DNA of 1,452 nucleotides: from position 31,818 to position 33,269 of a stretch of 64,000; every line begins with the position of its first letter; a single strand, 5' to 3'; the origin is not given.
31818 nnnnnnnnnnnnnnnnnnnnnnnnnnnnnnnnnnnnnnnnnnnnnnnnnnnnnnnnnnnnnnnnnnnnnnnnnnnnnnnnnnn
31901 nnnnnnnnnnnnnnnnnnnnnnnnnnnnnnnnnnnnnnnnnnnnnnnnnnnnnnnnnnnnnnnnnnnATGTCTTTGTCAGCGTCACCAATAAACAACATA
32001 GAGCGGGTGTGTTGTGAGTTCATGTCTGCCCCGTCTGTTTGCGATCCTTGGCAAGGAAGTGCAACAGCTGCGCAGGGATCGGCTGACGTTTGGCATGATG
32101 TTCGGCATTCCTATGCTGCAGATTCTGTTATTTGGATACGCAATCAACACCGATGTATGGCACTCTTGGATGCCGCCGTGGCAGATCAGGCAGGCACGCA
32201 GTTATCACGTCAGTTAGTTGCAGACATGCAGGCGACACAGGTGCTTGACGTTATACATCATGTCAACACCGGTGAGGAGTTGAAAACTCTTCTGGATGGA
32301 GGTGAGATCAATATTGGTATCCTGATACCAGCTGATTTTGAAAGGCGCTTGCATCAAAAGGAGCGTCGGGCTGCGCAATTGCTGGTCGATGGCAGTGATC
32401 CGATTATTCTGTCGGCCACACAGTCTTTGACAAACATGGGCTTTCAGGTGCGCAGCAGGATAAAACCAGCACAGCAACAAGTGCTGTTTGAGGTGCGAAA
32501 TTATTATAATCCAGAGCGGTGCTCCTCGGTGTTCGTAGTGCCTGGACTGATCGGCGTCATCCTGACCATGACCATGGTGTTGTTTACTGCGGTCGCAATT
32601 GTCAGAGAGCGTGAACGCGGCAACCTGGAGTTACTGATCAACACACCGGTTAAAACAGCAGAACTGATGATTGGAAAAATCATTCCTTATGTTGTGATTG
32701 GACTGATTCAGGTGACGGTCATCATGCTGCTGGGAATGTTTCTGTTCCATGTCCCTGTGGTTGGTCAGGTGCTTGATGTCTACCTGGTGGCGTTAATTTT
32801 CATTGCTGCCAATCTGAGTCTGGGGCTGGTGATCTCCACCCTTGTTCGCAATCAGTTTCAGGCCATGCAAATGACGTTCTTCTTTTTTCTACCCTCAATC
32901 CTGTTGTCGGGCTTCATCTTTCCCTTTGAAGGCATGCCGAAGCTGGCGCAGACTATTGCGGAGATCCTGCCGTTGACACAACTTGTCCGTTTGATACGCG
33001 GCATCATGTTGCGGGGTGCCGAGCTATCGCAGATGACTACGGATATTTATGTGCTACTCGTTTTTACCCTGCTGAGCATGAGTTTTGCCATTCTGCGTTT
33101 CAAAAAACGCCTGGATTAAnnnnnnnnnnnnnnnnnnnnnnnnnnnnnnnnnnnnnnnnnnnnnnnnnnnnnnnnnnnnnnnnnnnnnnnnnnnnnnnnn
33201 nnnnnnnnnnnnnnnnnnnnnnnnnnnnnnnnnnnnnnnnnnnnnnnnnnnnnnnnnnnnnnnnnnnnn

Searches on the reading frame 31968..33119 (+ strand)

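Call 62: search_protein_families(library=pfam, proteins=[window:31968-33119:+], max_evalue=0.001)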
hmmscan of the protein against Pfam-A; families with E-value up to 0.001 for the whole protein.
window:31968-33119:+ (383 aa): 4 families
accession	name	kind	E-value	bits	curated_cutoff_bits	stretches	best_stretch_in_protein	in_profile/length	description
PF12698.13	ABC2_membrane_3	-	8.4e-46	157.1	31.6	1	70-376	35-347/347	ABC-2 family transporter protein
PF01061.29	ABC2_membrane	-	1.4e-31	110.2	26.9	1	184-348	51-211/211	ABC-2 type transporter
PF12679.13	ABC2_membrane_2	-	1.4e-15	57.8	27.2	1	145-381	72-281/283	ABC-2 family transporter protein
PF12730.13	ABC2_membrane_4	-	4.4e-06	27.2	27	1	190-309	51-178/179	ABC-2 family transporter protein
